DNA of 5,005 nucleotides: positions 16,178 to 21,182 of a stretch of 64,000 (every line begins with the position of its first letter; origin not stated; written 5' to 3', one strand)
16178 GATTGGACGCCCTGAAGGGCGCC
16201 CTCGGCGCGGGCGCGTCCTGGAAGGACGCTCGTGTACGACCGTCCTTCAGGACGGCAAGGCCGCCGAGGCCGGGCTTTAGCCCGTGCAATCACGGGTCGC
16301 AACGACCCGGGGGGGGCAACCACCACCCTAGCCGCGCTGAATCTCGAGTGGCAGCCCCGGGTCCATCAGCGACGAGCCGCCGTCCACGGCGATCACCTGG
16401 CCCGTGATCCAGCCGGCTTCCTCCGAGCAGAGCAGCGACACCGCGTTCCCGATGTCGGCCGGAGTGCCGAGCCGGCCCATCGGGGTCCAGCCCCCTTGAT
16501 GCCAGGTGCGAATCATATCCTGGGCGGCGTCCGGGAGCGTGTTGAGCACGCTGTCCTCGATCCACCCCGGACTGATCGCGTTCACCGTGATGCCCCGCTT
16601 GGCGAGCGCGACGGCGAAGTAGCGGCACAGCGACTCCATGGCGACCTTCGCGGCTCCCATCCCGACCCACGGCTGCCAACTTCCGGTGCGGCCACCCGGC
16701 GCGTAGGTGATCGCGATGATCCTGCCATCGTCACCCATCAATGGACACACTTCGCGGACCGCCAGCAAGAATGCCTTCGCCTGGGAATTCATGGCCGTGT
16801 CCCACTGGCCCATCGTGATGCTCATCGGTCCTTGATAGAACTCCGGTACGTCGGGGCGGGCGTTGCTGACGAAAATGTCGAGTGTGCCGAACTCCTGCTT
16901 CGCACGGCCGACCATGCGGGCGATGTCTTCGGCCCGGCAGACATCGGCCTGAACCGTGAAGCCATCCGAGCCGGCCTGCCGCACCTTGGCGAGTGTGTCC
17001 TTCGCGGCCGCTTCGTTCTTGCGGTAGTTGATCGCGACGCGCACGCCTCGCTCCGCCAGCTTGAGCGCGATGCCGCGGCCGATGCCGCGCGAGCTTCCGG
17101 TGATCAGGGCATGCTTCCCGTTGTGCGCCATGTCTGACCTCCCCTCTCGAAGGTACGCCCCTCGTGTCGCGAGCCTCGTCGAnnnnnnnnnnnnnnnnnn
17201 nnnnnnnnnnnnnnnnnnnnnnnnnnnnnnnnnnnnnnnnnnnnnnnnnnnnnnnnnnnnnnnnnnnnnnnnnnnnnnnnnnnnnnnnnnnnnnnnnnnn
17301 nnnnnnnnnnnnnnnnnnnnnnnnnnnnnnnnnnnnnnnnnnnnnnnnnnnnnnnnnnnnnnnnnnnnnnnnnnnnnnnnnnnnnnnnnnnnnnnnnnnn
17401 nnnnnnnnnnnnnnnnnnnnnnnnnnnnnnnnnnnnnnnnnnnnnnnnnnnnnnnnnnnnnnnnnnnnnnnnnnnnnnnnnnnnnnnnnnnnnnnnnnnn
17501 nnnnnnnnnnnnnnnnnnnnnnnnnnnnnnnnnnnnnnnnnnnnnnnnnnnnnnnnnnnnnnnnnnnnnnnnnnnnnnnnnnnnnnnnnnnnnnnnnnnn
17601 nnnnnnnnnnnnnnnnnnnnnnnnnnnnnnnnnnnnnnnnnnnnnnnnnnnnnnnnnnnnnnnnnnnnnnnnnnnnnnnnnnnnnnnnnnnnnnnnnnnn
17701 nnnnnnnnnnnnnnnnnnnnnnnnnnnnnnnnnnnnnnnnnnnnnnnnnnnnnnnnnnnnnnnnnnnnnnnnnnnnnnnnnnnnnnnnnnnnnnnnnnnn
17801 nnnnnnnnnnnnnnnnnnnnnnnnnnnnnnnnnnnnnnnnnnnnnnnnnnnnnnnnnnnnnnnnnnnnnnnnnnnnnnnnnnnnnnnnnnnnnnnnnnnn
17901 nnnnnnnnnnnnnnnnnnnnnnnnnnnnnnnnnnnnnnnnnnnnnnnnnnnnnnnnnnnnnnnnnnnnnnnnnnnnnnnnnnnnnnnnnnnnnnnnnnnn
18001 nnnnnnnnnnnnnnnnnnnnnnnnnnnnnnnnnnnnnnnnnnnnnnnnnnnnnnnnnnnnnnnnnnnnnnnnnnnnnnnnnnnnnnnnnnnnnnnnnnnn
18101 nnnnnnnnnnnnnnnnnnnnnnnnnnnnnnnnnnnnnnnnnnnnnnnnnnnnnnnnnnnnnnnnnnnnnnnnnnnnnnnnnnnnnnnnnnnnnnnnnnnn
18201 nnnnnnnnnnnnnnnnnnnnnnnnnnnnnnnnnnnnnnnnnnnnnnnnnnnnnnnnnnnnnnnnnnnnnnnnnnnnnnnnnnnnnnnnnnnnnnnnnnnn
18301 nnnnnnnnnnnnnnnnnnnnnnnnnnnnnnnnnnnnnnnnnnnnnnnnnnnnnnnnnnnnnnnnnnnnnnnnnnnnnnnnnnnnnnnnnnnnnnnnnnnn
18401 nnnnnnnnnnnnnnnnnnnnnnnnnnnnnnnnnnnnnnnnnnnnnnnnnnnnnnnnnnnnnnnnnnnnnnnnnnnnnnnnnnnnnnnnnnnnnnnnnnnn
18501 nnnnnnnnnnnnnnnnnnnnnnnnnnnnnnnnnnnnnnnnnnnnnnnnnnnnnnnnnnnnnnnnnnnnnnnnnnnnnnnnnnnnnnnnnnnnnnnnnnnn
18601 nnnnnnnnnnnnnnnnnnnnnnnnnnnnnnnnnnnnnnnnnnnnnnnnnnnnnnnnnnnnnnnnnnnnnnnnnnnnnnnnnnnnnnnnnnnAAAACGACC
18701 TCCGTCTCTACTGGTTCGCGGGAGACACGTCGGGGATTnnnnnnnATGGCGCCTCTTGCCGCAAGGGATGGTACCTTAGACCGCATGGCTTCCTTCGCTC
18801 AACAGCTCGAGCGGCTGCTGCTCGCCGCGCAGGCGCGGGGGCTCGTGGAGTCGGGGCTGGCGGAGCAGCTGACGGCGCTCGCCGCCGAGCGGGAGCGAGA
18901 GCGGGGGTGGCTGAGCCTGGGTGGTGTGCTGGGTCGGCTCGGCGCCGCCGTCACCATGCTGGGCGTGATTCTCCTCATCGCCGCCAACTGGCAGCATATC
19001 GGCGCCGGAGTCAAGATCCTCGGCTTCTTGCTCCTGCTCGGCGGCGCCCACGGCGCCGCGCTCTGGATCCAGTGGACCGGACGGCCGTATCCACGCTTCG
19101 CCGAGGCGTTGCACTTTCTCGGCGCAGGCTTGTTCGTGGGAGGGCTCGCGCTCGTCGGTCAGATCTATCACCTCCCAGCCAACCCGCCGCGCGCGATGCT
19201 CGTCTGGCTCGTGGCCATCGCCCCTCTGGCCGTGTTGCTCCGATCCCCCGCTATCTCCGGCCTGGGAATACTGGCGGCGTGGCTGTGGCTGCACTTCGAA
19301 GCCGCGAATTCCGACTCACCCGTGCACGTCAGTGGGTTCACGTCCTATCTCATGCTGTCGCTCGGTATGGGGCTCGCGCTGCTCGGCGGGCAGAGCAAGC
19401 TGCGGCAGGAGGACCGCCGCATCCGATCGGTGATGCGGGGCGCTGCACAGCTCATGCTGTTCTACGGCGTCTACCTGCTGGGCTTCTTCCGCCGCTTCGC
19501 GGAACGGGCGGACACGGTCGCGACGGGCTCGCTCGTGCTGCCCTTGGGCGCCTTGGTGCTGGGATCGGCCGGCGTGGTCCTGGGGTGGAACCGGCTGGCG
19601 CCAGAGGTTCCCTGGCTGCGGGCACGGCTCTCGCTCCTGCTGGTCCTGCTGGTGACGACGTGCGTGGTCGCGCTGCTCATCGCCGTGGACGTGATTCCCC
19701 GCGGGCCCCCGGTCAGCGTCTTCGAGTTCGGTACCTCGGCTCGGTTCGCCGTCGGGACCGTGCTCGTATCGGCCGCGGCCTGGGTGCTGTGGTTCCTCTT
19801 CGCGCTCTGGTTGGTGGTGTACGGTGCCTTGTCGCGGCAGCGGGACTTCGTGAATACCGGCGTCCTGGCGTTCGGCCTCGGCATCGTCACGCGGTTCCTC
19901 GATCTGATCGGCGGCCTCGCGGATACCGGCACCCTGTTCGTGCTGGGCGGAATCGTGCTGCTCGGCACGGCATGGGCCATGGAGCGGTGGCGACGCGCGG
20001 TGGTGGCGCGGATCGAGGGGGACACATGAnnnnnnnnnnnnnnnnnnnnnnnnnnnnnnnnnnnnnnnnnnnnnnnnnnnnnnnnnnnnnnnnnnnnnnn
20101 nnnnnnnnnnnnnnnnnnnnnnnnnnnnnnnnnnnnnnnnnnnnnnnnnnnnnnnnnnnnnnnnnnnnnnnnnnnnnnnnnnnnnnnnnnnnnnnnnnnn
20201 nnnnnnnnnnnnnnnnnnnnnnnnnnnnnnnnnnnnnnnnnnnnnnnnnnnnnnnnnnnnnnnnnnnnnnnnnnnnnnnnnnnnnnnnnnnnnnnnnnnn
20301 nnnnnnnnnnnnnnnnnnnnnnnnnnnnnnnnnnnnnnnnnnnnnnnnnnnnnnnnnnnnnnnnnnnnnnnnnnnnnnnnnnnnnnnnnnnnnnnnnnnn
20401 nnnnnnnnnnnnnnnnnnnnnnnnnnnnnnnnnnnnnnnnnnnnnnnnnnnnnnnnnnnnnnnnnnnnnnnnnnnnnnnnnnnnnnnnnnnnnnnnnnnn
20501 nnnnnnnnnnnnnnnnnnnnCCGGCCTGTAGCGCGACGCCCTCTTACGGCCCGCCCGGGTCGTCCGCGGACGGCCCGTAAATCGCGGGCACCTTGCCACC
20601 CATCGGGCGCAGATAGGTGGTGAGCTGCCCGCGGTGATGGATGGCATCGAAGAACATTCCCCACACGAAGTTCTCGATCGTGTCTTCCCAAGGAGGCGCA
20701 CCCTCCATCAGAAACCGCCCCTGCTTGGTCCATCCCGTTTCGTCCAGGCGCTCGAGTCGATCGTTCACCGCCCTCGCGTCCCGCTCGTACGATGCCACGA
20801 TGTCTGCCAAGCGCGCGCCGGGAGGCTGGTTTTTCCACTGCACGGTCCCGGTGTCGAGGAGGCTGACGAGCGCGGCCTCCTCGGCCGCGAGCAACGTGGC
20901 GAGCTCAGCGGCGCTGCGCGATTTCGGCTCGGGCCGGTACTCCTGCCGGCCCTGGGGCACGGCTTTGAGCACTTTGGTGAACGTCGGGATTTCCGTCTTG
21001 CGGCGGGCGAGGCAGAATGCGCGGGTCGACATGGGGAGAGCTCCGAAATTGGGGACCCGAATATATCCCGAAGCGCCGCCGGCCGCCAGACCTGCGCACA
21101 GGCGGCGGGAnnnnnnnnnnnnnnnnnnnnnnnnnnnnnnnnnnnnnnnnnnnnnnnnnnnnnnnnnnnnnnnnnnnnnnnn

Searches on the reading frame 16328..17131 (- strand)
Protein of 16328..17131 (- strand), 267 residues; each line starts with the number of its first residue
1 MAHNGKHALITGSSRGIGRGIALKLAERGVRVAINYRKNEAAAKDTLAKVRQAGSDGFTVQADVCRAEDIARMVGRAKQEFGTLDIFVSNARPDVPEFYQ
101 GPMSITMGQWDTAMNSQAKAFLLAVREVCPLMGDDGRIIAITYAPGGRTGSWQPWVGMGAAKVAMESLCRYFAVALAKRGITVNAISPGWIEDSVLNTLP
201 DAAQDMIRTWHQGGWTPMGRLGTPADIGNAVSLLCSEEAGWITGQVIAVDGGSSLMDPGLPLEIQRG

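Call 12: search_protein_families(library=pfam, proteins=[window:16328-17131:-], max_evalue=0.01)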
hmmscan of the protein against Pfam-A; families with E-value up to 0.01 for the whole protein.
window:16328-17131:- (267 aa): 4 families
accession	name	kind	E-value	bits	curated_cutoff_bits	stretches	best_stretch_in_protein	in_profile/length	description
PF13561.12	adh_short_C2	-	8.3e-57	192.9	27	1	14-253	5-235/236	Enoyl-(Acyl carrier protein) reductase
PF00106.31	adh_short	-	3.5e-32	111.9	26.6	1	6-194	1-185/195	short chain dehydrogenase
PF08659.16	KR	-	1.2e-05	25.7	22.6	1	9-85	4-83/180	KR domain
PF01370.27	Epimerase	-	0.0015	18.4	20.9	0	8-75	1-61/240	NAD dependent epimerase/dehydratase family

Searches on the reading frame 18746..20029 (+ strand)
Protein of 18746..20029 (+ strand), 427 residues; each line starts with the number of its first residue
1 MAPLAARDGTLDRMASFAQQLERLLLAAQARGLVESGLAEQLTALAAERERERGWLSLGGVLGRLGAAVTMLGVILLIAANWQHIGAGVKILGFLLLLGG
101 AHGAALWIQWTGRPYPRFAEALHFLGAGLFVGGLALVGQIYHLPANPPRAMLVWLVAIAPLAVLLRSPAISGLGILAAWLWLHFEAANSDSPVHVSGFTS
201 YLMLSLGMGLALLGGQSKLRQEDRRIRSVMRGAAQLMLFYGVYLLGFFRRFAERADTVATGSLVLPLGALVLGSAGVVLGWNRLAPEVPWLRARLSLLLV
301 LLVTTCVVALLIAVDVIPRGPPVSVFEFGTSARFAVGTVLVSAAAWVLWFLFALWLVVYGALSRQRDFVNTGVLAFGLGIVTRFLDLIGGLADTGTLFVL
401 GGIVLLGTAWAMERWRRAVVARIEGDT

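Call 12: search_protein_families(library=pfam, proteins=[window:18746-20029:+], max_evalue=0.01)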
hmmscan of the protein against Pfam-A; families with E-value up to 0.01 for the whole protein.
window:18746-20029:+ (427 aa): 1 family
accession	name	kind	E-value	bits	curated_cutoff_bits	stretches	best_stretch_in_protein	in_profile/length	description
PF09925.14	DUF2157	-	4.2e-29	101.6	32.4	1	29-169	4-144/146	Predicted membrane protein (DUF2157)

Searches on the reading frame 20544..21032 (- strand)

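Call 12: search_protein_families(library=pfam, proteins=[window:20544-21032:-], max_evalue=0.01)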
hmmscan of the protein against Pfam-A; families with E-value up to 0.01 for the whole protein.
window:20544-21032:- (162 aa): 2 families
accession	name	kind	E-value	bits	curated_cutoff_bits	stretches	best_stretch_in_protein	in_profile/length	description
PF05163.17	DinB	-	4.2e-08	33.7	23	1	19-156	20-157/165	DinB family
PF12867.12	DinB_2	-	0.0051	17.7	24.8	1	18-137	9-128/128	DinB superfamily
